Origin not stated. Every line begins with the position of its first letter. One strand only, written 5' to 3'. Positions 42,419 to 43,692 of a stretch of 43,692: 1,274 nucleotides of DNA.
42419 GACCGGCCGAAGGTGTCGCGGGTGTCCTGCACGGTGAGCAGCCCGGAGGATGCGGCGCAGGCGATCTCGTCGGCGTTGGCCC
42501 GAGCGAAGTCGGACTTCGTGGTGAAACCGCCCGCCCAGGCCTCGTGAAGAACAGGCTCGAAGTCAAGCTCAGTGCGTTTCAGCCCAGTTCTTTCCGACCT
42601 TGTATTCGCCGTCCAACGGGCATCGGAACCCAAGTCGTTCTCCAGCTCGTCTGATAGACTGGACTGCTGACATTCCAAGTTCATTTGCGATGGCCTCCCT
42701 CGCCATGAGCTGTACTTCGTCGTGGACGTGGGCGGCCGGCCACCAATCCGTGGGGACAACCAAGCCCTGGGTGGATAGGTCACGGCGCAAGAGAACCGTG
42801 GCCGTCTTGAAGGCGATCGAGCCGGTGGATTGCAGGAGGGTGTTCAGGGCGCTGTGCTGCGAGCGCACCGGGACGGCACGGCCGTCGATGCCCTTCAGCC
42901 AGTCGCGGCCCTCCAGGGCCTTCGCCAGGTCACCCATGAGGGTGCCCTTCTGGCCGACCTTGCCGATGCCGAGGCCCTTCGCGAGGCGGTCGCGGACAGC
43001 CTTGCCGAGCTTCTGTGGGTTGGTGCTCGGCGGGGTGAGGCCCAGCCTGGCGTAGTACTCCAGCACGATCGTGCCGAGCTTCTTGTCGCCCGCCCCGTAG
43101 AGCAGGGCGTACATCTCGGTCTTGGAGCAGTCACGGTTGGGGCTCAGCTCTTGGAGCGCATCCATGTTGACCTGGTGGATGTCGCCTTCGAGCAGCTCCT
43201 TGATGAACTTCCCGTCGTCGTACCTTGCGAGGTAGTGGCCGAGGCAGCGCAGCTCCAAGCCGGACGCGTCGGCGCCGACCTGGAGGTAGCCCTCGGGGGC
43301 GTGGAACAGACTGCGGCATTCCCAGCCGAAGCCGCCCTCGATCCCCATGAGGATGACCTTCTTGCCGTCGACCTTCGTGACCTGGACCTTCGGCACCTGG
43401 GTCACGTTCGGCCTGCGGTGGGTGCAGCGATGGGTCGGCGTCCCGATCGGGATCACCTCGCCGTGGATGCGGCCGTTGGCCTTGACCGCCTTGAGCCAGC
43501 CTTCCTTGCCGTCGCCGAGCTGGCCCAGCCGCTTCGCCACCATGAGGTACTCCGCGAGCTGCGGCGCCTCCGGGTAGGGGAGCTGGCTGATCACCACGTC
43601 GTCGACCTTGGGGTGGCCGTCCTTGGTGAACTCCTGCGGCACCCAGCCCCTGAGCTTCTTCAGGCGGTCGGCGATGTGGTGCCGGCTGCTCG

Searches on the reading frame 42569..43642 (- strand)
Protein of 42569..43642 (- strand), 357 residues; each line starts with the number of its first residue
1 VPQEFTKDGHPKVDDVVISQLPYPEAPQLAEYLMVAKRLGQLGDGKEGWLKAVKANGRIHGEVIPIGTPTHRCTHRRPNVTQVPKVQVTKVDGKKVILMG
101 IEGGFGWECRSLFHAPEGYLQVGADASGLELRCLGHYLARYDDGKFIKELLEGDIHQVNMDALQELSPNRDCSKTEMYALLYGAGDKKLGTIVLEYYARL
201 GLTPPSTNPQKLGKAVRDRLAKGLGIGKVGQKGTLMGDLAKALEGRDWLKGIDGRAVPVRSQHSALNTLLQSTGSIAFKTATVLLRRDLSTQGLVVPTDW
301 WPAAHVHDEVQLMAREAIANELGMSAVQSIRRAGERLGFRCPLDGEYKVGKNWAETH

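Call 23: search_protein_families(library=phrogs, proteins=[window:42569-43642:-], max_evalue=0.00001)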
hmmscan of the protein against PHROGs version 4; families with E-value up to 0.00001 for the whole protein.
window:42569-43642:- (357 aa): 6 families
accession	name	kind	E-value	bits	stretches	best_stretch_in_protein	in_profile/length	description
phrog_15971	-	DNA, RNA and nucleotide metabolism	4.4e-82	277.2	1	2-357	67-376/376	DNA polymerase I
phrog_17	-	DNA, RNA and nucleotide metabolism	9.8e-62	210.3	1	23-356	930-1233/1445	DNA polymerase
phrog_6375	-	DNA, RNA and nucleotide metabolism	2.2e-18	67.9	1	241-312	59-131/204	DNA polymerase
phrog_8888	-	DNA, RNA and nucleotide metabolism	2.7e-15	58.1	1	110-313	2-191/295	DNA polymerase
phrog_24147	-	DNA, RNA and nucleotide metabolism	1.2e-11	45.7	1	263-357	3-93/93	DNA polymerase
phrog_16667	-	DNA, RNA and nucleotide metabolism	1.3e-07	32.4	1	236-296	30-92/229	DNA polymerase I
